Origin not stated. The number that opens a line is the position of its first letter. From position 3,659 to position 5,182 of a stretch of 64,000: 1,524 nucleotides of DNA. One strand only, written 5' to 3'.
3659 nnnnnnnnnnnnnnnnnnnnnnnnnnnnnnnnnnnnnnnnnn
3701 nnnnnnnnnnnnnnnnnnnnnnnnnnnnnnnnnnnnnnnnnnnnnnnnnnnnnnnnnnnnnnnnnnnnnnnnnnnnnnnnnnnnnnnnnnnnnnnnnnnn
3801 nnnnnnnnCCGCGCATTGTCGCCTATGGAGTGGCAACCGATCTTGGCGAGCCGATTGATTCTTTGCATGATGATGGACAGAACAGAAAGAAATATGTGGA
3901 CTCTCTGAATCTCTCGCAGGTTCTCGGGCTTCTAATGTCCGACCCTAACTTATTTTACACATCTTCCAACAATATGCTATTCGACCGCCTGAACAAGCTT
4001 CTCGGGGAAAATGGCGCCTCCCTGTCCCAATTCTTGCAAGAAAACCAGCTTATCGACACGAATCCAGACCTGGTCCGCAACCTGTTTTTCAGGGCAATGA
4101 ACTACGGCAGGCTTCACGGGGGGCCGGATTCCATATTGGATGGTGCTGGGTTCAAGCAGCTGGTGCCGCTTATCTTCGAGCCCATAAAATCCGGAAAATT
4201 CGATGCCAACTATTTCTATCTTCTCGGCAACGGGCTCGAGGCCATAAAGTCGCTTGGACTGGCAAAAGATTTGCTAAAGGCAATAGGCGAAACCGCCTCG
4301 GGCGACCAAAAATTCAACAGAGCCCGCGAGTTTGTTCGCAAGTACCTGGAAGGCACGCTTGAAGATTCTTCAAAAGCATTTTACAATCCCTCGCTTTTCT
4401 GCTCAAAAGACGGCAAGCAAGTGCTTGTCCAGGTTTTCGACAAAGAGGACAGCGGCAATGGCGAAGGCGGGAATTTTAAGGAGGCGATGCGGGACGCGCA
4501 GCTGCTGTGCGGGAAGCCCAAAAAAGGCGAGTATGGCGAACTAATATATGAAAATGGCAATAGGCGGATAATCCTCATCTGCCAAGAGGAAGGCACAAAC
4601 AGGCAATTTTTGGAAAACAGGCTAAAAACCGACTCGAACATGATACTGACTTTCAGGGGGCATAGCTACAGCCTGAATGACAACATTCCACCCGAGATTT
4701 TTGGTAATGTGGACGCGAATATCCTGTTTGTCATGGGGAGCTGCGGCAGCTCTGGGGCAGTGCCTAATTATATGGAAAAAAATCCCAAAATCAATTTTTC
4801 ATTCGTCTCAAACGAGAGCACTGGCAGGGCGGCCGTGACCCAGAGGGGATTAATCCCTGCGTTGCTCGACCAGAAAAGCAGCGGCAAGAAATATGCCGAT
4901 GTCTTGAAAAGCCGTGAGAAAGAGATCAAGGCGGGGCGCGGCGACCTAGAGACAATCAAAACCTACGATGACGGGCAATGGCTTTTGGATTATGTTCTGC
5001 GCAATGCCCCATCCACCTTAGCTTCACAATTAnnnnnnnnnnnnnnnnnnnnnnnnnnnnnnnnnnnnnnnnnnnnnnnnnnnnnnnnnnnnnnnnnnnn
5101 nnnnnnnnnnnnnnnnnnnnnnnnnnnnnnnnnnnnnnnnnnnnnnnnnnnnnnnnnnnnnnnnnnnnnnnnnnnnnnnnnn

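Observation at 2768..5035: Helical-repeat protein ending in a caspase-like His/Cys domain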

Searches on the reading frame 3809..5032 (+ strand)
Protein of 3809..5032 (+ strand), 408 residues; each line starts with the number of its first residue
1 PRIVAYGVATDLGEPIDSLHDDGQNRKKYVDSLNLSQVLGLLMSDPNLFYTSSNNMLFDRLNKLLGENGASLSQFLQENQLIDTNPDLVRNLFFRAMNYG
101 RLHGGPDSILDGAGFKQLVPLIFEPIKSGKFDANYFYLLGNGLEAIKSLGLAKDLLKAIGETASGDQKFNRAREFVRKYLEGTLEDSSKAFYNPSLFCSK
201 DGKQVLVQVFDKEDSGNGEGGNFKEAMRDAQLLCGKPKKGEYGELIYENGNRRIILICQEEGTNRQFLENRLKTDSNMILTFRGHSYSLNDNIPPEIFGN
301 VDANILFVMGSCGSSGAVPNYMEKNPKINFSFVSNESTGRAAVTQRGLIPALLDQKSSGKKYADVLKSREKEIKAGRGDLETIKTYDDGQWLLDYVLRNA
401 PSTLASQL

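Call 20: search_protein_representatives(alignment_id=A2)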
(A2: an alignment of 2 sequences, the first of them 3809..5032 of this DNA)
Query: 2 sequences, 441 profile positions. Proteins with E-value up to 0.001 (for the whole library): 129; up to 1e-10: 105; up to 1e-30: 91. The best 129 are listed.
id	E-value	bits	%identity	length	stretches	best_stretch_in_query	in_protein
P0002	3.1e-245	830.4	-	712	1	7-433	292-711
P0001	1.4e-225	765.6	-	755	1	1-441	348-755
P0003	7.8e-143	493.0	-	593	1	9-431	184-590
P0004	1.1e-130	452.9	-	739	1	9-433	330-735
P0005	6.8e-129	447.0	-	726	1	7-431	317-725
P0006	1.5e-121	422.8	-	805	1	7-430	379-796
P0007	4.9e-121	421.1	-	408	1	9-432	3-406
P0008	2.5e-117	408.9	-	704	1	8-431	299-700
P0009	9.2e-117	407.0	-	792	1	8-432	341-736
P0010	6.1e-114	397.7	-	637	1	7-432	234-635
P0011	7.0e-113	394.2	-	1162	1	7-430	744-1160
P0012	1.4e-112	393.3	-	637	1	8-428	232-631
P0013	2.6e-111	389.1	-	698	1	7-432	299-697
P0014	2.7e-111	389.0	-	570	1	3-430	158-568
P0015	7.6e-111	387.5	-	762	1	7-432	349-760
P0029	3.1e-100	352.5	-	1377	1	4-433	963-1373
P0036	1.5e-94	333.8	-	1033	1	9-432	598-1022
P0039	4.0e-93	329.1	-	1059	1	8-431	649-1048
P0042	5.3e-91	322.1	-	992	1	9-429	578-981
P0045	1.7e-87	310.6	-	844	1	6-429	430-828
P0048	2.8e-82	293.4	-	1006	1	5-427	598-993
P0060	9.0e-71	255.5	-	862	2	8-146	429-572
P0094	1.1e-26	110.2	-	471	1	14-412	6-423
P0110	1.9e-07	46.8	-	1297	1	264-428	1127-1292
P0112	5.1e-06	42.1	-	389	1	296-401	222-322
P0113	9.8e-06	41.1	-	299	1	308-407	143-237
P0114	1.7e-05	40.4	-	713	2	253-405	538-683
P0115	2.5e-05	39.8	-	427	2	302-406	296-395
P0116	3.1e-05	39.5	-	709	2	9-82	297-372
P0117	3.1e-05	39.5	-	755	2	255-402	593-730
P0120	1.2e-04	37.5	-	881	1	9-404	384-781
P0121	1.3e-04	37.4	-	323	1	282-395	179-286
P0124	3.2e-04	36.2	-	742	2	14-86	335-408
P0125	3.5e-04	36.0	-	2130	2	307-407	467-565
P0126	5.9e-04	35.3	-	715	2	266-406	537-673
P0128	9.4e-04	34.6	-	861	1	270-404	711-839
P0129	9.6e-04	34.6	-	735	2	295-401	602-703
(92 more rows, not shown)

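Call 24: search_protein_families(library=pfam, proteins=[P0110, P0112, P0113, P0114, P0115, P0117, P0121, P0125, P0126, P0128], max_evalue=0.01)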
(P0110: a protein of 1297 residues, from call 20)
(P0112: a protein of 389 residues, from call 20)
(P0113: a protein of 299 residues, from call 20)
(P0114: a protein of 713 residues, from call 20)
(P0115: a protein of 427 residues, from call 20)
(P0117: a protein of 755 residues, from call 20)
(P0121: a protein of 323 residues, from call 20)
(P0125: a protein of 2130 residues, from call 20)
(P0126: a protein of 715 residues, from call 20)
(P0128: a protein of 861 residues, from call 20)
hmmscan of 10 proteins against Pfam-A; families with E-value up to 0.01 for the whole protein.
P0110 (1297 aa): 1 family
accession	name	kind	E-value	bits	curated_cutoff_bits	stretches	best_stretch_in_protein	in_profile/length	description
PF01650.23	Peptidase_C13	-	0.0012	18.9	22.8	1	246-364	89-190/258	Peptidase C13 family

P0112 (389 aa): 1 family
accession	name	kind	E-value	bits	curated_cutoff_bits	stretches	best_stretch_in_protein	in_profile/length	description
PF22403.1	DUF6981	-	0.0081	16.5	26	0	223-262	17-55/84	Domain of unknown function (DUF6981)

P0113 (299 aa): 0 families

P0114 (713 aa): 0 families

P0115 (427 aa): 0 families

P0117 (755 aa): 0 families

P0121 (323 aa): 0 families

P0125 (2130 aa): 0 families

P0126 (715 aa): 0 families

P0128 (861 aa): 0 families

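Call 30: find_encoding_contigs(protein=P0003, flank=8000, max_places=3)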
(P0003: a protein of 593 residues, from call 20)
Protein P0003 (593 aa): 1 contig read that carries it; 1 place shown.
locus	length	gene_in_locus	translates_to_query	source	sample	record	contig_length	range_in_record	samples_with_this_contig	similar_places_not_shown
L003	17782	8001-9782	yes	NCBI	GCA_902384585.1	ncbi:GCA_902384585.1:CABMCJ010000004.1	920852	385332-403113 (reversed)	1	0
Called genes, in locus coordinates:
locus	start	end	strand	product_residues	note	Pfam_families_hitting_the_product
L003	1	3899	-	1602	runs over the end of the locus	-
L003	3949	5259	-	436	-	PF01336:tRNA_anti-codon, PF00152:tRNA-synt_2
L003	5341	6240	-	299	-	PF00152:tRNA-synt_2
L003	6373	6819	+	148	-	PF13404:HTH_AsnC-type, PF13412:HTH_24, PF01037:AsnC_trans_reg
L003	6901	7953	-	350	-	PF09376:NurA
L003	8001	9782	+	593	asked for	-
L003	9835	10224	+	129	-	PF01981:PTH2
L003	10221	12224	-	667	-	PF12439:GDE_N, PF06202:GDE_C, PF12899:Glyco_hydro_100 (faint), PF22422:MGH1-like_GH (weak)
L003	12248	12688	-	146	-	-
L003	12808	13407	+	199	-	PF13840:ACT_7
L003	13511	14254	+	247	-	PF13462:Thioredoxin_4, PF13098:Thioredoxin_2 (faint), PF01323:DSBA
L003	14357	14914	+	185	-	PF01966:HD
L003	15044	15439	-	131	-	PF01850:PIN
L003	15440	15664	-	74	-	PF02697:VAPB_antitox (weak)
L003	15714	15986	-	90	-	-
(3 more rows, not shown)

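Call 31: find_encoding_contigs(protein=P0004, flank=8000, max_places=3)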
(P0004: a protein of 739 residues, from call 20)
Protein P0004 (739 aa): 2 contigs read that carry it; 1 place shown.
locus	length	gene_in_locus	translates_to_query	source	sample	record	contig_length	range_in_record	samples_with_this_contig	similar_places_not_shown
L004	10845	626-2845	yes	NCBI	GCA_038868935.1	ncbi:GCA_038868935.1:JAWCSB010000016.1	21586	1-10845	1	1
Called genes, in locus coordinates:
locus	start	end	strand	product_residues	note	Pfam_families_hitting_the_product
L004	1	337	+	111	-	?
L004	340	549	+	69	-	-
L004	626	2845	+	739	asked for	PF09280:XPC-binding (faint), PF18472:HP1451_C (faint)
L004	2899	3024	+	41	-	-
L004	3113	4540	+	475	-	PF19295:SufBD_N, PF01458:SUFBD_core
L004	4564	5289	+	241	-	PF02463:SMC_N (faint), PF00005:ABC_tran, PF13304:AAA_21 (faint)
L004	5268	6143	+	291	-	PF01458:SUFBD_core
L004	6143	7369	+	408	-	PF00266:Aminotran_5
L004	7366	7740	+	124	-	PF01592:NifU_N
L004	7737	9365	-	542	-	PF02511:Thy1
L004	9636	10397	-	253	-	PF02535:Zip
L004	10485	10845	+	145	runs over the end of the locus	-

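Call 32: list_cluster_members(proteins=[P0003, P0004, P0005, P0006, P0008, P0009, P0010, P0011, P0029, P0110])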
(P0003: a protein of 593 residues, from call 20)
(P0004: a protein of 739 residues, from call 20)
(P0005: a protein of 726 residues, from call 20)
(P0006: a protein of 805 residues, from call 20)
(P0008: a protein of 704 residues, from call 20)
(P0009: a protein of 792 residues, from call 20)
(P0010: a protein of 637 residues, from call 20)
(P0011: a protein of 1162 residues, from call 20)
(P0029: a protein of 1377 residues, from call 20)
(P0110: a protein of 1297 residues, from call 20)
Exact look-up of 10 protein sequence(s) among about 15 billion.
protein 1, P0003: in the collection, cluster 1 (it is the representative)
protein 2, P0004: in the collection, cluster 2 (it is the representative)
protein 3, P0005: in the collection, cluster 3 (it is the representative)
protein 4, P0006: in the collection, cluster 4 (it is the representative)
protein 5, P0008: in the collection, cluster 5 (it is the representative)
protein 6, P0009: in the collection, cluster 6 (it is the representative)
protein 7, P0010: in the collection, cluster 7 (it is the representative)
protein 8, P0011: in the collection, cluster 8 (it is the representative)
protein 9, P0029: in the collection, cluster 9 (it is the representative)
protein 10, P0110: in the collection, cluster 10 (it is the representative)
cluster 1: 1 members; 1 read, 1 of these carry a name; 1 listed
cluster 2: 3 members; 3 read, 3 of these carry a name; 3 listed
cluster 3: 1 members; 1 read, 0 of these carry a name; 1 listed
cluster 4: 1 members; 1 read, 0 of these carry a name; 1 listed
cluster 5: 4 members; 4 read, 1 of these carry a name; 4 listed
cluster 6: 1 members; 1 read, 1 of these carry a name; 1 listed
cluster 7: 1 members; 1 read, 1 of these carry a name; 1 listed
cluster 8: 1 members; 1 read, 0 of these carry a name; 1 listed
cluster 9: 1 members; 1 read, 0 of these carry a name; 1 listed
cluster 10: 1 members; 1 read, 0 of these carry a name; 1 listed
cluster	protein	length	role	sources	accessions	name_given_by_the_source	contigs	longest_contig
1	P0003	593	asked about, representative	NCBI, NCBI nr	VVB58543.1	Uncharacterised protein [Candidatus Anstonella stagnisolia]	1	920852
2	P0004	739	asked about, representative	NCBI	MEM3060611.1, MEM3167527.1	MAG: hypothetical protein QXW70_03550 [Candidatus Anstonellales archaeon]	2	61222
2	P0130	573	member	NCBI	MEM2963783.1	MAG: hypothetical protein QXN01_04795, partial [Candidatus Anstonellales archaeon]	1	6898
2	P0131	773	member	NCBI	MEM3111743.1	MAG: hypothetical protein QXY90_01685 [Candidatus Anstonellales archaeon]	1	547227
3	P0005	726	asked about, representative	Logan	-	-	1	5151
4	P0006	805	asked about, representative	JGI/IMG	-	-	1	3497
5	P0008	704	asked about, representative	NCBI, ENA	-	-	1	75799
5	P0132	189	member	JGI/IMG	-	hypothetical protein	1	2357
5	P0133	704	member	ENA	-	-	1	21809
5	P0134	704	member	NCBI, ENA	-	-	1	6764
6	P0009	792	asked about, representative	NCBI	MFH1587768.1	MAG: hypothetical protein ABIA76_00325 [Candidatus Diapherotrites archaeon]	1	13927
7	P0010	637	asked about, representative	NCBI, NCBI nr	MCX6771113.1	MAG: hypothetical protein NTX79_03590 [Candidatus Micrarchaeota archaeon] | hypothetical protein [Candidatus Micrarchaeota archaeon]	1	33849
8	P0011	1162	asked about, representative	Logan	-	-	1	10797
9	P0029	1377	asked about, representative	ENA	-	-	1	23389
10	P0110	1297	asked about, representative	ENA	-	-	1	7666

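Call 36: list_cluster_members(proteins=[P0114, P0115, P0116, P0117, P0120, P0124, P0125, P0126, P0129, P0094])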
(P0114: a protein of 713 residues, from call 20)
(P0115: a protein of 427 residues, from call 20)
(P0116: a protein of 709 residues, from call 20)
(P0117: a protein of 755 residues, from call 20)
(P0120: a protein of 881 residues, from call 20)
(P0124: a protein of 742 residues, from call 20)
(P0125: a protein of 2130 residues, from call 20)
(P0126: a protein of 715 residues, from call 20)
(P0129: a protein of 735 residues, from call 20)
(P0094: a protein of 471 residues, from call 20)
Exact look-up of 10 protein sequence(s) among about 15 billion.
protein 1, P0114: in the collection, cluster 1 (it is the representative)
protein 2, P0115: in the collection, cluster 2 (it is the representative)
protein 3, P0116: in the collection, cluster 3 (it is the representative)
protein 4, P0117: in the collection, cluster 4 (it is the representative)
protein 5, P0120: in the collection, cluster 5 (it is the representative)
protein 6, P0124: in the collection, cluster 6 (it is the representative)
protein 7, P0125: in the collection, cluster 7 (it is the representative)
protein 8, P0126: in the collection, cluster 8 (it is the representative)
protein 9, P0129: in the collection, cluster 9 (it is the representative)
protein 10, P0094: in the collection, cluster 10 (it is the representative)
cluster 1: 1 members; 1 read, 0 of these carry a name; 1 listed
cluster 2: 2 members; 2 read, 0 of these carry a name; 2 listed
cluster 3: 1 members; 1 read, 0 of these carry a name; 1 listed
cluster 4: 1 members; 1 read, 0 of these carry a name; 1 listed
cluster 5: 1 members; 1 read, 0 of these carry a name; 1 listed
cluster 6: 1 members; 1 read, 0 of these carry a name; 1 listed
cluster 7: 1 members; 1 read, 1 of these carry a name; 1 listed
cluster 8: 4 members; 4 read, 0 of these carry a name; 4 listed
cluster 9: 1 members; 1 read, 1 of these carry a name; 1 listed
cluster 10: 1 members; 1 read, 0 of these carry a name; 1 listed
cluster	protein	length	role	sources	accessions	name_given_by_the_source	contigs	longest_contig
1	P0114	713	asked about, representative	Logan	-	-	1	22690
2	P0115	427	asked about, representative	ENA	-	-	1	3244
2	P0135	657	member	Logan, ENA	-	-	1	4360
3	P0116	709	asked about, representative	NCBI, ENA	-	-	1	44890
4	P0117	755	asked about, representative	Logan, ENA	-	-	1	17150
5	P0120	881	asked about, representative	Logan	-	-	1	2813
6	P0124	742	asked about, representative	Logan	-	-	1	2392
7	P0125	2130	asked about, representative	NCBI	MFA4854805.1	MAG: hypothetical protein WC616_05600, partial [Candidatus Omnitrophota bacterium]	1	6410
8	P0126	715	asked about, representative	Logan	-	-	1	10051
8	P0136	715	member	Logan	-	-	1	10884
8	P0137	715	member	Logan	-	-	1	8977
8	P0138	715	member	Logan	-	-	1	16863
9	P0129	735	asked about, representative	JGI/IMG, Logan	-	hypothetical protein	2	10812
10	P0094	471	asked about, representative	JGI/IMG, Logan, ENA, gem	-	-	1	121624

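Call 47: search_protein_families(library=ncbifam, proteins=[P0116, P0126, P0117, P0129, P0094, P0112, P0113, P0121], max_evalue=0.1)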
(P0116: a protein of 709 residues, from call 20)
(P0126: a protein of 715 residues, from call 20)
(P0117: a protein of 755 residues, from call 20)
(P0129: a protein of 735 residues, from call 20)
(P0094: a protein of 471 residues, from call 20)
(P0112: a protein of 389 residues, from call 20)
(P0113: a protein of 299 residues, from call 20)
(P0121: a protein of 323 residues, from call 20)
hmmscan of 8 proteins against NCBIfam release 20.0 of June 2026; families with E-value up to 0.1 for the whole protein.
P0116 (709 aa): 1 family
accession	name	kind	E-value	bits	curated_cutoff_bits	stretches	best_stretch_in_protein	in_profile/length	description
NF005254.0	PRK06762.2-1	equivalog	0.051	13.3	198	0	225-282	55-110/165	hypothetical protein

P0126 (715 aa): 0 families

P0117 (755 aa): 0 families

P0129 (735 aa): 2 families
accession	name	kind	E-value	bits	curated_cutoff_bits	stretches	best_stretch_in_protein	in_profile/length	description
NF053806.1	lanmdlnLanM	equivalog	0.041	13.9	135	0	25-70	52-102/132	lanmodulin LanM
NF041410.1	XopAW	subfamily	0.068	12.9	120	0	21-49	136-164/235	XopAW family type III secretion system calcium-binding effector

P0094 (471 aa): 2 families
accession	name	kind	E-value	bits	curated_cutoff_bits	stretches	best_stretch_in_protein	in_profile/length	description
NF003357.0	PRK04406.1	equivalog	0.0099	16.1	122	1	157-222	2-62/75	hypothetical protein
NF002137.0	PRK00977.1-1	equivalog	0.087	12.7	94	0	155-203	23-69/80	exodeoxyribonuclease VII small subunit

P0112 (389 aa): 0 families

P0113 (299 aa): 0 families

P0121 (323 aa): 0 families

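Call 63: find_encoding_contigs(protein=P0116, flank=7000, max_places=2)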
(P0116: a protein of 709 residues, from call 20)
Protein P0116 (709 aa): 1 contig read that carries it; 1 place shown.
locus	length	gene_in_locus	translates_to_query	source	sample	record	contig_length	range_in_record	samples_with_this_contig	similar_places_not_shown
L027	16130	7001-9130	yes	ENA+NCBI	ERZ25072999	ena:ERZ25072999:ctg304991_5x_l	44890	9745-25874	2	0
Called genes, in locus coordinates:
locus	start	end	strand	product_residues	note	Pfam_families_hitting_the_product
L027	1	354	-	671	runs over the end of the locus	PF07584:BatA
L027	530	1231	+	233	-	PF00535:Glycos_transf_2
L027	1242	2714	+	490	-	PF13506:Glyco_transf_21, PF00535:Glycos_transf_2, PF13641:Glyco_tranf_2_3, PF13632:Glyco_trans_2_3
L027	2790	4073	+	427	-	PF26314:MptA_B_family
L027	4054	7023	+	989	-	-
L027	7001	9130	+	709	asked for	-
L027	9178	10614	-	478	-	PF02412:TSP_3 (faint), PF00691:OmpA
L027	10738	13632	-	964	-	PF02129:Peptidase_S15, PF08530:PepX_C, PF18962:Por_Secre_tail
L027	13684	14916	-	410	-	PF00278:Orn_DAP_Arg_deC, PF02784:Orn_Arg_deC_N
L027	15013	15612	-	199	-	PF04264:YceI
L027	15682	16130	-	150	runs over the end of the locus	PF01451:LMWPc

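Call 64: find_encoding_contigs(protein=P0094, flank=7000, max_places=2)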
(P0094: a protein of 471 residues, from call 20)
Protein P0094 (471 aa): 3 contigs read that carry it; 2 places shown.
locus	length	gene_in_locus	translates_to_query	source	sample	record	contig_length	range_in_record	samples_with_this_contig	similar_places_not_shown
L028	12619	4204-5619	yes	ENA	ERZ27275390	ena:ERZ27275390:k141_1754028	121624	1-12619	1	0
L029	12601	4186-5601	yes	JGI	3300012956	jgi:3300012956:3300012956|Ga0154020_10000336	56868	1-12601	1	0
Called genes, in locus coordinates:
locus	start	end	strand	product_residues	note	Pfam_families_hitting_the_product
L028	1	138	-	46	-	?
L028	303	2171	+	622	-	PF01134:GIDA, PF07992:Pyr_redox_2, PF12831:FAD_oxidored (weak), PF21680:GIDA_C_1st, PF13932:SAM_GIDA_C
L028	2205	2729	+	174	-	PF25084:LbH_EIF2B (weak), PF25087:GMPPB_C (weak), PF00132:Hexapep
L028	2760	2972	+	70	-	-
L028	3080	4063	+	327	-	-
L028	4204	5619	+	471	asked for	-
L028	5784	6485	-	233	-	-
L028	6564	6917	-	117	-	-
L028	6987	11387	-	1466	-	PF00270:DEAD, PF04851:ResIII, PF00271:Helicase_C, PF19306:WHD_Lhr, PF08494:DEAD_assoc, PF23235:WHD_3rd_Lhr, PF23234:WHD_4th_Lhr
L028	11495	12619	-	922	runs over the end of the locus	PF00069:Pkinase, PF06293:Kdo (weak), PF07714:PK_Tyr_Ser-Thr, PF03109:ABC1 (weak), PF13424:TPR_12 (faint)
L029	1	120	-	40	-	?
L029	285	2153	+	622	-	PF01134:GIDA, PF07992:Pyr_redox_2, PF12831:FAD_oxidored (weak), PF21680:GIDA_C_1st, PF13932:SAM_GIDA_C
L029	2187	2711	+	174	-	PF25084:LbH_EIF2B (weak), PF25087:GMPPB_C (weak), PF00132:Hexapep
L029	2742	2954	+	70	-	-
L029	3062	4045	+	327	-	-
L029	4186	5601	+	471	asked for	-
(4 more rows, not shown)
